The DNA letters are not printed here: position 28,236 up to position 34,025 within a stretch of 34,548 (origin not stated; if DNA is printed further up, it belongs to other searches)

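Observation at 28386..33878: Giant single-frame fusion of two different GT-C glycosyltransferase modules (~1,830 aa)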

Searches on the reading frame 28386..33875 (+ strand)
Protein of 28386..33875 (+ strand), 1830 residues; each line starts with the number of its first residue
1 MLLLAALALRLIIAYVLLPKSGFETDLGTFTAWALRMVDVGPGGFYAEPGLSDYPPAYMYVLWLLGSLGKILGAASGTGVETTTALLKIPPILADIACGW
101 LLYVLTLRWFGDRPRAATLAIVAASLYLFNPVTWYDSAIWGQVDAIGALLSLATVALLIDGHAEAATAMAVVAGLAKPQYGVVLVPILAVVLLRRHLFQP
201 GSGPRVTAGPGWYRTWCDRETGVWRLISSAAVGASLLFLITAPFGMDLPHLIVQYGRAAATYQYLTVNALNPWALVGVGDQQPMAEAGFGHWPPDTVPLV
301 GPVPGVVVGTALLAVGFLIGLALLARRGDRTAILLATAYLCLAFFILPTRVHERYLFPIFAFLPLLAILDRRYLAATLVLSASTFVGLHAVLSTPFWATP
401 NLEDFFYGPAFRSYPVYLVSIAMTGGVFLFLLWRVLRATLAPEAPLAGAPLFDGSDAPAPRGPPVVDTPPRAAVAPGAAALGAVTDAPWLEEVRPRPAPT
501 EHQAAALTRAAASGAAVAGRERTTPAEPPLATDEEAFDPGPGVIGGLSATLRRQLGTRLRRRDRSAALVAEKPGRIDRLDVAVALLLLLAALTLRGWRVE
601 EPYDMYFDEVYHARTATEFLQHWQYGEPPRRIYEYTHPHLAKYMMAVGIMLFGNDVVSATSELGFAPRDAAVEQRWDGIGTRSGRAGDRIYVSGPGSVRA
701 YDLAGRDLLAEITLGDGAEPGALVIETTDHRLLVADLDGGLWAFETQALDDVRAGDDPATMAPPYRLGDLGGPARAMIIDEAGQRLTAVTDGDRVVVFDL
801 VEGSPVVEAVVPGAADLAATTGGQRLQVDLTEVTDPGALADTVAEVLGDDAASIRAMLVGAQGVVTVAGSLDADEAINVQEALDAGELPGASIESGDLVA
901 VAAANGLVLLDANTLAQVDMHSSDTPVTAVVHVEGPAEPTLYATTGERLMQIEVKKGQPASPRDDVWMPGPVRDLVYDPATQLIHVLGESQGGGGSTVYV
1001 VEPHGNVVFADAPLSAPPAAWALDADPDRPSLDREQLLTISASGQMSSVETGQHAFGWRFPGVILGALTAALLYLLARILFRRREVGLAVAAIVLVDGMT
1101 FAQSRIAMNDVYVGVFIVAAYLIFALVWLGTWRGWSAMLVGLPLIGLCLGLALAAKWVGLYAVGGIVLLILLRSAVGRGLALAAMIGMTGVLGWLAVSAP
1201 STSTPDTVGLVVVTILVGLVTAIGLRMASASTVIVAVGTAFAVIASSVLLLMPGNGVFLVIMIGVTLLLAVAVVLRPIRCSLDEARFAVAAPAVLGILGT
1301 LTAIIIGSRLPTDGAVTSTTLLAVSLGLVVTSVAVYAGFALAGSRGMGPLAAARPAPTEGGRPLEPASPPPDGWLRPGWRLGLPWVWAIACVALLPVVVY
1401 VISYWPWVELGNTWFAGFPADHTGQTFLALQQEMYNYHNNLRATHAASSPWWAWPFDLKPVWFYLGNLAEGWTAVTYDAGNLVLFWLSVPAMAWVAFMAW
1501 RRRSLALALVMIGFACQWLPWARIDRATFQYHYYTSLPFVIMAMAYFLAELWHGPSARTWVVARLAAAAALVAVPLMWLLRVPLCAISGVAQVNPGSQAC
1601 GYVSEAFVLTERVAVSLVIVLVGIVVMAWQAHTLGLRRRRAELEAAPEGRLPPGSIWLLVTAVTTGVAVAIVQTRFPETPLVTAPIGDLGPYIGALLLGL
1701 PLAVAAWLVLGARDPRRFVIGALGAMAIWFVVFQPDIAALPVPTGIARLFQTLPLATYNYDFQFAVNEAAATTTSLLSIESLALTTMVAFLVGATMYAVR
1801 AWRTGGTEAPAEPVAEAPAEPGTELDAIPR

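Call 7: search_protein_families(library=pfam, proteins=[window:28386-33875:+], max_evalue=1)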
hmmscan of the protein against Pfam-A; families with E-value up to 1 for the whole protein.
window:28386-33875:+ (1830 aa): 3 families
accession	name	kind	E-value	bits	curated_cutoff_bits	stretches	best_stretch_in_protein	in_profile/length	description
PF02366.24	PMT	-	2e-14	54.2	22.7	2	1053-1172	80-198/245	Dolichyl-phosphate-mannose-protein mannosyltransferase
PF16192.10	PMT_4TMC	-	7e-14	52.2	32.4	1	1425-1585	3-183/202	C-terminal four TMM region of protein-O-mannosyltransferase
PF13231.12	PMT_2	-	0.0065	17.1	26.1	1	1052-1200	18-156/160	Dolichyl-phosphate-mannose-protein mannosyltransferase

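Call 8: search_protein_families(library=ncbifam, proteins=[window:28386-33875:+], max_evalue=1)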
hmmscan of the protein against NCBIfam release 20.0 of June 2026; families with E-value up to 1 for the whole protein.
window:28386-33875:+ (1830 aa): 1 family
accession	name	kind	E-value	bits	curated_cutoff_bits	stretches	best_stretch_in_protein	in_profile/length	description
NF058602.1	PrMnsylTfPmt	equivalog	5e-07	28.9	800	2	1414-1568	320-482/530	protein O-mannosyltransferase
